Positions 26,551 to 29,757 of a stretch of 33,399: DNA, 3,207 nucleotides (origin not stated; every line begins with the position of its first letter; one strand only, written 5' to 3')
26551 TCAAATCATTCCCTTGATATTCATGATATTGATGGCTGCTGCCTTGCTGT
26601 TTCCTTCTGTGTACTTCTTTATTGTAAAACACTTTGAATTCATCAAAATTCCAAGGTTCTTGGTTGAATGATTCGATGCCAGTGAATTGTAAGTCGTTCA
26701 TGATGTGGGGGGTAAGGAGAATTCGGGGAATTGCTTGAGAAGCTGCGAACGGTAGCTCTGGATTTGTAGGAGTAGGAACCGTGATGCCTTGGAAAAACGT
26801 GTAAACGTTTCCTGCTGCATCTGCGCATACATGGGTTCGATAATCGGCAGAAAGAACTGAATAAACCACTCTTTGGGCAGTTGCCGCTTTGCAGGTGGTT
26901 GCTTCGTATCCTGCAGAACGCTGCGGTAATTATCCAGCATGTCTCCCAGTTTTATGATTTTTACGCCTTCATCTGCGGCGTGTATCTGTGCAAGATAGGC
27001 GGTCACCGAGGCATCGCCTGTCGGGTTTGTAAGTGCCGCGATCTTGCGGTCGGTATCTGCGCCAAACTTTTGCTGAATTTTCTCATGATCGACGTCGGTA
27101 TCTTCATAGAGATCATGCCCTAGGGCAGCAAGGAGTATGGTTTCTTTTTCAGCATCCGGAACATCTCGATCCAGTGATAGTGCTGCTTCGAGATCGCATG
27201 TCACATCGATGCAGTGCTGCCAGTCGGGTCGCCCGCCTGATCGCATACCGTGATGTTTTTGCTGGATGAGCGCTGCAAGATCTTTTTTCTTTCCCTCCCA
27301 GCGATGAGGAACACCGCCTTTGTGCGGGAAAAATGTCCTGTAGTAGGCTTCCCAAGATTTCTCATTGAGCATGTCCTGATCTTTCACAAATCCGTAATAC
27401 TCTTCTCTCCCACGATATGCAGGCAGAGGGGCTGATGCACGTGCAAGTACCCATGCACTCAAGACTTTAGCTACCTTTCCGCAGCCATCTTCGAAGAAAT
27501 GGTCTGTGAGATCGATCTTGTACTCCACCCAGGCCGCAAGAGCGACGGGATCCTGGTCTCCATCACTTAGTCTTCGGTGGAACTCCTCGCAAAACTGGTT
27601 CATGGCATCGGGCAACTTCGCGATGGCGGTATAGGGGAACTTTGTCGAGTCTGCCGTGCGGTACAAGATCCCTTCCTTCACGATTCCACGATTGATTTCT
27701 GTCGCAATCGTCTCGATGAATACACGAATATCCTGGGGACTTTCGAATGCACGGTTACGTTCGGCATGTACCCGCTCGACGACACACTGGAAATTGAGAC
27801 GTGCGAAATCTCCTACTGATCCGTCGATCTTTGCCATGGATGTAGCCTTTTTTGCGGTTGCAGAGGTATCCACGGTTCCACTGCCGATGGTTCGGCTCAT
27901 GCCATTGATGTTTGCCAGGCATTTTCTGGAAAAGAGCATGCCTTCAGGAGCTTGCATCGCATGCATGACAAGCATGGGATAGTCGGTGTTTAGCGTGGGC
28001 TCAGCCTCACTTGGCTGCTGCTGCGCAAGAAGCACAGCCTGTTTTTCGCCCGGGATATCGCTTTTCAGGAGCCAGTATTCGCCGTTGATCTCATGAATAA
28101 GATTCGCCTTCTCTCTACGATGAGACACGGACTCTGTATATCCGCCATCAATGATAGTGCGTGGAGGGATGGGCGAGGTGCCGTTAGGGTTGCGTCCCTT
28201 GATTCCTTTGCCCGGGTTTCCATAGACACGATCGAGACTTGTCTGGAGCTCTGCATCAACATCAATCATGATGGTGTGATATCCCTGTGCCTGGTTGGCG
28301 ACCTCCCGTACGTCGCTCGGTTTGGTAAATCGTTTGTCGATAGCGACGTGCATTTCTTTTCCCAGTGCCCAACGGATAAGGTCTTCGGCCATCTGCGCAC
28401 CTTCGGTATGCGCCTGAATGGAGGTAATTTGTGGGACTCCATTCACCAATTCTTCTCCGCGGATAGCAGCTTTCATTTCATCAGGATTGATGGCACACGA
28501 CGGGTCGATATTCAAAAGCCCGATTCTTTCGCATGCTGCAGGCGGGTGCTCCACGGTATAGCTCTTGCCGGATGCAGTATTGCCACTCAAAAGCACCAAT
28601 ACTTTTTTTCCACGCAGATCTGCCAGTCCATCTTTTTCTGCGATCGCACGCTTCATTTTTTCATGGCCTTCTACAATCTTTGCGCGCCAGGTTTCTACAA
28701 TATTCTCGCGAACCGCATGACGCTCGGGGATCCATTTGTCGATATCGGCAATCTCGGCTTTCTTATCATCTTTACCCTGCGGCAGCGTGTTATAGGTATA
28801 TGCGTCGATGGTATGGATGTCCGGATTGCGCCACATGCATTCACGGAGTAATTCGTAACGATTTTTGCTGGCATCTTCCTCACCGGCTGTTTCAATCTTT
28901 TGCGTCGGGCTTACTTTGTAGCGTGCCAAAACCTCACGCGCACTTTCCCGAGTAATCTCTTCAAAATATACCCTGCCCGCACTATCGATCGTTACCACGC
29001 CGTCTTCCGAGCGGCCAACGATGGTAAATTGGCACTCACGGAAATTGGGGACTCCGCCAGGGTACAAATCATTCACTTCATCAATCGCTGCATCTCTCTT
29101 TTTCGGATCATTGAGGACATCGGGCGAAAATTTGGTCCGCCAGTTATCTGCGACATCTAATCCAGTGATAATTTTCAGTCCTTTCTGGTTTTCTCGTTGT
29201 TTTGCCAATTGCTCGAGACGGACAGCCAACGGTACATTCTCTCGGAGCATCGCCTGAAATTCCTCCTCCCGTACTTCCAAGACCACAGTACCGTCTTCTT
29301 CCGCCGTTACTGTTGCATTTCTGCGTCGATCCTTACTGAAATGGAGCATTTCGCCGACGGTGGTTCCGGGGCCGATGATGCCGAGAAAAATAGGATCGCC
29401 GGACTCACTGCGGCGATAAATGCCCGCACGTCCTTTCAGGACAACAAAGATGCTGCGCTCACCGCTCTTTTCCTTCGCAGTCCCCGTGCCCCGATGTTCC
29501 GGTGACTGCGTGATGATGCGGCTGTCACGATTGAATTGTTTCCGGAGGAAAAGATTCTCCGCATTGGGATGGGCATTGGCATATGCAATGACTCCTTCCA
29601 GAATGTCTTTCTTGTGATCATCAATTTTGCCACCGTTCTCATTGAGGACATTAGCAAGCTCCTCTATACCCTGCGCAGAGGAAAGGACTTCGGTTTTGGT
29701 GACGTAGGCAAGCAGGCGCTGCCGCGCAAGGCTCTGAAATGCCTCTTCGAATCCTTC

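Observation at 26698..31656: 1,652-aa single polypeptide fusing cNMP sensor modules with Zeta-like kinase, Fic/Doc-like and RelA/SpoT-HD modules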

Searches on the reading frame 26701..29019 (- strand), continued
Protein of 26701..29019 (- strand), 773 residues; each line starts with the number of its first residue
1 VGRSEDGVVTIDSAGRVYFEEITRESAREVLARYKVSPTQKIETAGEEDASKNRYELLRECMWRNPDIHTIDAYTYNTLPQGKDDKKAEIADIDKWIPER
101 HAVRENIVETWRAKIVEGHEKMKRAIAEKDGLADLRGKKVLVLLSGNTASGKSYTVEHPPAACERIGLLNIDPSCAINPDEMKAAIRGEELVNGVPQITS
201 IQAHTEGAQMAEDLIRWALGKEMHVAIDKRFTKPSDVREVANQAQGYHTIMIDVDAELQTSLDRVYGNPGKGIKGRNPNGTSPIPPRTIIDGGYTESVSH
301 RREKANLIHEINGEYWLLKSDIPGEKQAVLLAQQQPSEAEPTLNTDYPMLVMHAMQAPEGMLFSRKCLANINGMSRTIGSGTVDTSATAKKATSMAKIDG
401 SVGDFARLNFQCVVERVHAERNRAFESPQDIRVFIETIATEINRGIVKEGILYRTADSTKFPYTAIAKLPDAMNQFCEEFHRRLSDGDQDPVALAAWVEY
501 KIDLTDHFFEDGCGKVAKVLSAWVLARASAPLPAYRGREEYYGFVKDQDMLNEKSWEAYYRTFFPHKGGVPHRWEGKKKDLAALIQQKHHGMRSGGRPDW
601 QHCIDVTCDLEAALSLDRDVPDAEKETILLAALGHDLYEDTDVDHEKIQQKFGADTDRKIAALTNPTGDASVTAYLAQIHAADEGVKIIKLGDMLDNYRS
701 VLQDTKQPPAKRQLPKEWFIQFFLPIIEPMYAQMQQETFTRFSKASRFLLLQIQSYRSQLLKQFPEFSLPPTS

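Call 67: fold_search(model_id=the predicted structure, library=pdb)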
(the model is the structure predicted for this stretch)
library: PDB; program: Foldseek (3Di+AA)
matches with E <= 10: 458; with E <= 0.001: 17
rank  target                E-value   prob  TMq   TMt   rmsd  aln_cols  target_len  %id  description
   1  4z8v_A                2.2e-12  1.00  0.31  0.70   4.3       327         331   20  CRYSTAL STRUCTURE OF AVRRXO1-ORF1:-ORF2 COMPLEX, NATIVE. (released 2015-09-23)
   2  4z8q_A                6.4e-12  1.00  0.31  0.69  10.9       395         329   18  CRYSTAL STRUCTURE OF AvrRxo1-ORF1:AvrRxo1-ORF2 COMPLEX, SELENOMETHIONINE SUBSTITUTED. (released 2015-09-23)
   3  4z8u_A                1.0e-11  1.00  0.31  0.67   4.1       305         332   21  CRYSTAL STRUCTURE OF AvrRxo1-ORF1:-ORF2 WITH ATP (released 2015-09-23)
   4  4z8t_A                1.8e-11  1.00  0.30  0.67   4.2       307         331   21  CRYSTAL STRUCTURE OF AvrRxo1-ORF1:AvrRxo1-ORF2 WITH SULPHATE IONS (released 2015-09-23)
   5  9chy_B                8.4e-05  1.00  0.18  0.68   5.0       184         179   23  Crystal structure of the human MESH1 (D66K)-PAPS complex (released 2025-12-10)
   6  6yvc_D                1.4e-04  1.00  0.19  0.74   4.0       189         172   22  Crystal structure of the small alarmone hydrolase (SAH) of Pseudomonas aeruginosa (released 2021-05-12)
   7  6z3o_AAA              1.4e-04  1.00  0.19  0.72   4.1       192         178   22  The E74Q mutant of Small Alarmone Hydrolase SAH from Pseudomonas aeruginosa PAO1 (released 2021-01-27)
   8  6yvc_A                1.9e-04  1.00  0.19  0.73   4.0       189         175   21  Crystal structure of the small alarmone hydrolase (SAH) of Pseudomonas aeruginosa (released 2021-05-12)
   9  3nr1_A                1.9e-04  1.00  0.18  0.70   4.8       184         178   23  A metazoan ortholog of SpoT hydrolyzes ppGpp and plays a role in starvation responses (released 2010-09-08)
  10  6yvc_B                2.7e-04  1.00  0.19  0.74   4.0       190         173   22  Crystal structure of the small alarmone hydrolase (SAH) of Pseudomonas aeruginosa (released 2021-05-12)
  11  6yvc_C                2.8e-04  1.00  0.19  0.73   4.0       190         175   22  Crystal structure of the small alarmone hydrolase (SAH) of Pseudomonas aeruginosa (released 2021-05-12)
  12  9chy_A                3.8e-04  1.00  0.18  0.67   5.1       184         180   23  Crystal structure of the human MESH1 (D66K)-PAPS complex (released 2025-12-10)
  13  3nqw_A                5.1e-04  1.00  0.18  0.64   6.4       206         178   20  A metazoan ortholog of SpoT hydrolyzes ppGpp and plays a role in starvation responses (released 2010-09-08)
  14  6z3n_AAA              5.4e-04  1.00  0.20  0.75   3.8       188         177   22  Apo Structure of a Hydrolase from Pseudomonas aeruginosa PAO1 (released 2021-06-09)
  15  5vxa_A                7.3e-04  1.00  0.18  0.68   4.9       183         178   23  Structure of the human Mesh1-NADPH complex (released 2018-05-23)
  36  3eqx_B                1.0e-02  1.00  0.17  0.33  16.2       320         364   13  CRYSTAL STRUCTURE OF A FIC FAMILY PROTEIN (SO_4266) FROM SHEWANELLA ONEIDENSIS AT 1.6 A RESOLUTION (released 2008-10-14)
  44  3zec_B                2.5e-02  0.97  0.17  0.33  20.1       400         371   13  Fic protein from SHEWANELLA ONEIDENSIS (E73G mutant) in complex with AMPPNP (released 2013-06-19)
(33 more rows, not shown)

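Call 78: find_encoding_contigs(protein=P0013, flank=3000, max_places=1)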
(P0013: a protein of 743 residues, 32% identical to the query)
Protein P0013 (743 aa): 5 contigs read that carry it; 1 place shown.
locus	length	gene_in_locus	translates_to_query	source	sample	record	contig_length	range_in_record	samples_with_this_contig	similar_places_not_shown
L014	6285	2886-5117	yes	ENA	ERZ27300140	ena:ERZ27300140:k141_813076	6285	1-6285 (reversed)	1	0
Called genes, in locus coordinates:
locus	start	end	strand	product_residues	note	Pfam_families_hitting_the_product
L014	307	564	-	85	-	PF13518:HTH_28 (weak)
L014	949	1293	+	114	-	PF04266:ASCH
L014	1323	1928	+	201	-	PF01966:HD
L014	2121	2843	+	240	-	PF20108:DUF6498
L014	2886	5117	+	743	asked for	-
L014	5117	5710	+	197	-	-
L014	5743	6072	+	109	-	-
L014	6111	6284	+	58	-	?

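Call 79: find_encoding_contigs(protein=P0014, flank=3000, max_places=1)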
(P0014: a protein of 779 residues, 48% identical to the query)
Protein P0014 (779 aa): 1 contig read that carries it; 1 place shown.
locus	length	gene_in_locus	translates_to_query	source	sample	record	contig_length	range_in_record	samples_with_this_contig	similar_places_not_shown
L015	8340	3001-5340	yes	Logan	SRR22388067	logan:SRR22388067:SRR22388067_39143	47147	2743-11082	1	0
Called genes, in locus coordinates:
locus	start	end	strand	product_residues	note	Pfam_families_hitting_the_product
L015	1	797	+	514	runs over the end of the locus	PF09084:NMT1, PF12974:Phosphonate-bd (weak), PF00691:OmpA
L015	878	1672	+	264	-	PF00528:BPD_transp_1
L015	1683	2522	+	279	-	PF00005:ABC_tran, PF13304:AAA_21 (faint)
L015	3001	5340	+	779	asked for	PF06414:Zeta_toxin (weak)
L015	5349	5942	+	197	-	PF13328:HD_4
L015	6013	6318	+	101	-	-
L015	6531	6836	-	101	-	-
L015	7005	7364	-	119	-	PF01740:STAS, PF13466:STAS_2 (weak)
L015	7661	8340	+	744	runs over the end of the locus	PF17957:Big_7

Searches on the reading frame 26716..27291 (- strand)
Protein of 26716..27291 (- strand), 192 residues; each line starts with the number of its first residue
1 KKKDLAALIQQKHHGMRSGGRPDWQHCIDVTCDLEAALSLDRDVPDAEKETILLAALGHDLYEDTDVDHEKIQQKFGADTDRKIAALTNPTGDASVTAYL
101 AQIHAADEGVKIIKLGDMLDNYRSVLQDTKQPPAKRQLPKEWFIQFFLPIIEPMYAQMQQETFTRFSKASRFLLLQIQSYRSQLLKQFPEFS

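Call 88: search_solved_structures(query=A10, max_evalue=0.001, show_alignments=2)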
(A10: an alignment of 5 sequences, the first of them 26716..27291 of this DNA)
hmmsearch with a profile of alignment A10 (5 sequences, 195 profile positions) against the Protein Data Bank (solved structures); distinct sequences matched with E-value up to 0.001: 22.
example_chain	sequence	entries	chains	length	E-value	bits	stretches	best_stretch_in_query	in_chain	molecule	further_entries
3nqw_A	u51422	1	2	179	2e-13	53.7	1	14-135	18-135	CG11900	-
6yvc_A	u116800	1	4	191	2.2e-13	53.5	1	12-129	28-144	Bifunctional (P)ppGpp synthetase/guanosine-3',5'-bis(Diphosphate) 3'-pyrophosphohydrolase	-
4yf1_A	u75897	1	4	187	2.5e-13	53.4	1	7-142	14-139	Lmo0812 protein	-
6z3n_AAA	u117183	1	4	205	3.4e-13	52.9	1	13-129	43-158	Hydrolase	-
6z3o_AAA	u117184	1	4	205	2.6e-12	50.1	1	13-129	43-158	Small Alarmone Hydrolase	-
7ohg_A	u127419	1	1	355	6.4e-11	45.5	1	6-129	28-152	Guanosine-3',5'-bis(Diphosphate) 3'-pyrophosphohydrolase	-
6s2t_A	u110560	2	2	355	6.4e-11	45.5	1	6-129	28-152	(P)ppGpp synthetase I, SpoT/RelA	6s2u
6s2v_A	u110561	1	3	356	6.5e-11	45.5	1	6-129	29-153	(P)ppGpp synthetase I, SpoT/RelA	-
7qoc_A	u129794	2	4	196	2.4e-10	43.6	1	7-146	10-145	Guanosine polyphosphate pyrophosphohydrolases/synthetases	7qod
7qps_A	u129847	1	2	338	2.9e-09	40.1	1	15-130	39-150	ACT domain protein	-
3nr1_A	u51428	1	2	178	1.1e-08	38.2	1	10-129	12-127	HD domain-containing protein 3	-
5xnx_A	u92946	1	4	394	1.3e-08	38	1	10-130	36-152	Bifunctional (p)ppGpp synthase/hydrolase RelA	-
7qpr_A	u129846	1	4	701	1.4e-08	37.9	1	15-129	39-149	ACT domain protein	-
5vxa_A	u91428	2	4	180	1.6e-07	34.4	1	10-129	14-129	Guanosine-3',5'-bis(diphosphate) 3'-pyrophosphohydrolase MESH1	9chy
8acu_A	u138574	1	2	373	3.7e-07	33.2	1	14-130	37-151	GTP pyrophosphokinase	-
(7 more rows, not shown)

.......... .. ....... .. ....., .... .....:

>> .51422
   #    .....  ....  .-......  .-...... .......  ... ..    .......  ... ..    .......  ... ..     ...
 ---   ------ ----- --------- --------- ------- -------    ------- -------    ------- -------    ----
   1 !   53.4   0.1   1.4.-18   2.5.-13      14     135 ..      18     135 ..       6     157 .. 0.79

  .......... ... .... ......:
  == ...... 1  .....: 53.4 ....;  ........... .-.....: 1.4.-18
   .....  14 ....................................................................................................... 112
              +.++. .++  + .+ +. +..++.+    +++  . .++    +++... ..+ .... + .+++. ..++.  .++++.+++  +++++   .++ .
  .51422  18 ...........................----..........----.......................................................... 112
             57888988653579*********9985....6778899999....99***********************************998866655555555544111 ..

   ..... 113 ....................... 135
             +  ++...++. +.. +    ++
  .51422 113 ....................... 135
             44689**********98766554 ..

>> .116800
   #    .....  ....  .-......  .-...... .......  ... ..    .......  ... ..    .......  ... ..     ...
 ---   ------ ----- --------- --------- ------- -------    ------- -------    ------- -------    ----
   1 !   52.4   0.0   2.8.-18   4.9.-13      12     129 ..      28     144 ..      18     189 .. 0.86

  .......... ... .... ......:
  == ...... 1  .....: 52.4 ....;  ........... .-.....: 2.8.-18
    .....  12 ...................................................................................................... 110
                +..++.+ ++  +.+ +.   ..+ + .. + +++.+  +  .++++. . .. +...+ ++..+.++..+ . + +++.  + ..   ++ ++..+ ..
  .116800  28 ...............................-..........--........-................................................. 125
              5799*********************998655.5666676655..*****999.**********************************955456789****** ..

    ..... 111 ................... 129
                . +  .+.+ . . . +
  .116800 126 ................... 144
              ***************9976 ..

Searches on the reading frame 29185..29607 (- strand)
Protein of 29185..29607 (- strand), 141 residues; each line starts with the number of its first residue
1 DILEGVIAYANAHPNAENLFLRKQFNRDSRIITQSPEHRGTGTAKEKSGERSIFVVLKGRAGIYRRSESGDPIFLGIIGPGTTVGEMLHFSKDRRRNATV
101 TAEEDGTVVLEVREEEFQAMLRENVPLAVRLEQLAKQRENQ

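Call 96: search_solved_structures(query=window:29185-29607:-, max_evalue=0.01, show_alignments=2)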
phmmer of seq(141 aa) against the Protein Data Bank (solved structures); distinct sequences matched with E-value up to 0.01: 31.
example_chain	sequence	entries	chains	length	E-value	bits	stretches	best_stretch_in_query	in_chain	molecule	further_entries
4ev0_A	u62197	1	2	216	0.00013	25.2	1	51-132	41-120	Transcription regulator, Crp family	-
1o3q_A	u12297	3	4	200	0.00013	25.2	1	51-136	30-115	CATABOLITE GENE ACTIVATOR PROTEIN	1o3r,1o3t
1o3s_A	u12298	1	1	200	0.00014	25.2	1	51-136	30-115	CATABOLITE GENE ACTIVATOR PROTEIN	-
1cgp_A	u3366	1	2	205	0.00014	25.1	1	51-136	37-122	PROTEIN (CATABOLITE GENE ACTIVATOR PROTEIN (CAP))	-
1i5z_A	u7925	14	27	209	0.00015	25.1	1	51-136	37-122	CATABOLITE GENE ACTIVATOR PROTEIN | CATABOLITE GENE ACTIVATOR PROTEIN (CAP) | PROTEIN (CATABOLITE GENE ACTIVATOR PROTEIN (CAP))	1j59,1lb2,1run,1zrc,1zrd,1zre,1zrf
1g6n_A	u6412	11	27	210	0.00015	25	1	51-136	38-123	CATABOLITE GENE ACTIVATOR PROTEIN | PROTEIN (CATABOLITE GENE ACTIVATOR PROTEIN) | Catabolite gene activator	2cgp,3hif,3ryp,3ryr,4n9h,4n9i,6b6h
3fwe_A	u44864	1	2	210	0.00015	25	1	51-136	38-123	Catabolite gene activator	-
1hw5_A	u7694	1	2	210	0.00015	25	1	51-136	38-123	CATABOLITE GENE ACTIVATOR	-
1ruo_A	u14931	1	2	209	0.00016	25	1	51-136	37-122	PROTEIN (CATABOLITE GENE ACTIVATOR PROTEIN (CAP))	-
4bh9_A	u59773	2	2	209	0.00016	25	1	51-135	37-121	cAMP-activated global transcriptional regulator CRP | CAMP RECEPTOR PROTEIN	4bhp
4i0a_A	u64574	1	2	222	0.00016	24.9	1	51-136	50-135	Catabolite gene activator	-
4hzf_A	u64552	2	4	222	0.00017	24.9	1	51-136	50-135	Catabolite gene activator | cAMP-activated global transcriptional regulator CRP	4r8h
4i09_A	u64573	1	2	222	0.00017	24.8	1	51-136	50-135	Catabolite gene activator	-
4i01_A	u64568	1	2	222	0.00017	24.8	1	51-136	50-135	Catabolite gene activator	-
4i0b_A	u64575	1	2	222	0.00017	24.8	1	51-136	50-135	Catabolite gene activator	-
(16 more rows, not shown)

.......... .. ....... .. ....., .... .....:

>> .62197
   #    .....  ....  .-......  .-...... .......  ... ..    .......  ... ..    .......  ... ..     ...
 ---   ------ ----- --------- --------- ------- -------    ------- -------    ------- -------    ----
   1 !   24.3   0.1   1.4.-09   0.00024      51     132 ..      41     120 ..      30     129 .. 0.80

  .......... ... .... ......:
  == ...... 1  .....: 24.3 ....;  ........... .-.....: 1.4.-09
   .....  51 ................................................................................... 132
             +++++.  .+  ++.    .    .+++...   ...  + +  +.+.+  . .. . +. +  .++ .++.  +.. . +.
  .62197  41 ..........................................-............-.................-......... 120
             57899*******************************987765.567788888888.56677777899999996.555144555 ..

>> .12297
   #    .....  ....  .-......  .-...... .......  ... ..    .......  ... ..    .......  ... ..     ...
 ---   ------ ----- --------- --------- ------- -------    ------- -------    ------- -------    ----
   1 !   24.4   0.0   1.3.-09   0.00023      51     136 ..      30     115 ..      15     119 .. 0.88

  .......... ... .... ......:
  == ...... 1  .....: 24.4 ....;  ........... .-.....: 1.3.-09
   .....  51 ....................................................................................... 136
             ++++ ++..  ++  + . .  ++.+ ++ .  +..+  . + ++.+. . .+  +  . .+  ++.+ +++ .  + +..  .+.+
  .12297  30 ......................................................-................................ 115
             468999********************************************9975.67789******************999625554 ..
